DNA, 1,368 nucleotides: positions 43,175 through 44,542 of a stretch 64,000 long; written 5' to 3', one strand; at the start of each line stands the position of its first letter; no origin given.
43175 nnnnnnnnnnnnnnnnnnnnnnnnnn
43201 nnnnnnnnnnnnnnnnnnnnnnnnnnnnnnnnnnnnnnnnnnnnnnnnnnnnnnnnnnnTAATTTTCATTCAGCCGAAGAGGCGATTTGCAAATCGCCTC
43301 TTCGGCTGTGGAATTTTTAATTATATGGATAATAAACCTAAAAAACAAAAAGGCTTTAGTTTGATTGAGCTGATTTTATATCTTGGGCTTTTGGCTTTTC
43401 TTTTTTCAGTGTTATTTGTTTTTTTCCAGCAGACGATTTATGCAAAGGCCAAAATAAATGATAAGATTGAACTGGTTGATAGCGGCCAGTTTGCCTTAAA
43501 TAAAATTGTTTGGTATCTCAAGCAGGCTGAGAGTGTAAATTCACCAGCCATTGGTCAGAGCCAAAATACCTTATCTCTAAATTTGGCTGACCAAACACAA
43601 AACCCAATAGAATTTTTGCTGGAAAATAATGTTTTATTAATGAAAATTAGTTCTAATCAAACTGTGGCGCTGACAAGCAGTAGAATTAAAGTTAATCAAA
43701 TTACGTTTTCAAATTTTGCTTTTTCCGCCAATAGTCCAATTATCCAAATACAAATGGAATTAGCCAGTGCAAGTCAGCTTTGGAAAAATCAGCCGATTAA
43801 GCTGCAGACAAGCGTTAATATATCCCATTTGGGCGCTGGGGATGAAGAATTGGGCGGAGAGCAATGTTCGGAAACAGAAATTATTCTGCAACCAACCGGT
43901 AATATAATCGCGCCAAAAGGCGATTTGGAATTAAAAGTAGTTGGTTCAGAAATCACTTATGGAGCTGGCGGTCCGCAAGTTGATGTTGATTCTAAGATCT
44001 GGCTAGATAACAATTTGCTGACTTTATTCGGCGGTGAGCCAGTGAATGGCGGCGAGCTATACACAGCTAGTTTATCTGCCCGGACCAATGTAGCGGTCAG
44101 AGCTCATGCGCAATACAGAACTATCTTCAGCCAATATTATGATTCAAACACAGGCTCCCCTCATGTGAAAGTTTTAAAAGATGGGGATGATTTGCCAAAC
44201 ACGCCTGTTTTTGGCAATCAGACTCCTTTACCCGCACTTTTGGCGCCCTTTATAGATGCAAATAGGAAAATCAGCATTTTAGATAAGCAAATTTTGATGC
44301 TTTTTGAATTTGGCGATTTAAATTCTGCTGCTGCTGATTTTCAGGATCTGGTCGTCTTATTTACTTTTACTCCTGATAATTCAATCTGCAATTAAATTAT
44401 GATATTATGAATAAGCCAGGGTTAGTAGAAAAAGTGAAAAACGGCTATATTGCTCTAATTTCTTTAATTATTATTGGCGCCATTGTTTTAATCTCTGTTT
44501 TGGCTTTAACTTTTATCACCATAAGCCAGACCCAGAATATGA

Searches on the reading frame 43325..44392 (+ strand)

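Call 86: search_protein_families(library=pfam, proteins=[window:43325-44392:+], max_evalue=0.001)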
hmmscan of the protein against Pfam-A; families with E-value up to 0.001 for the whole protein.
window:43325-44392:+ (356 aa): 1 family
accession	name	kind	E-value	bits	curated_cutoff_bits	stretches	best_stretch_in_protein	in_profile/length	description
PF07963.17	N_methyl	-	2.5e-05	24.1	21.2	1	6-31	2-27/27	Prokaryotic N-terminal methylation motif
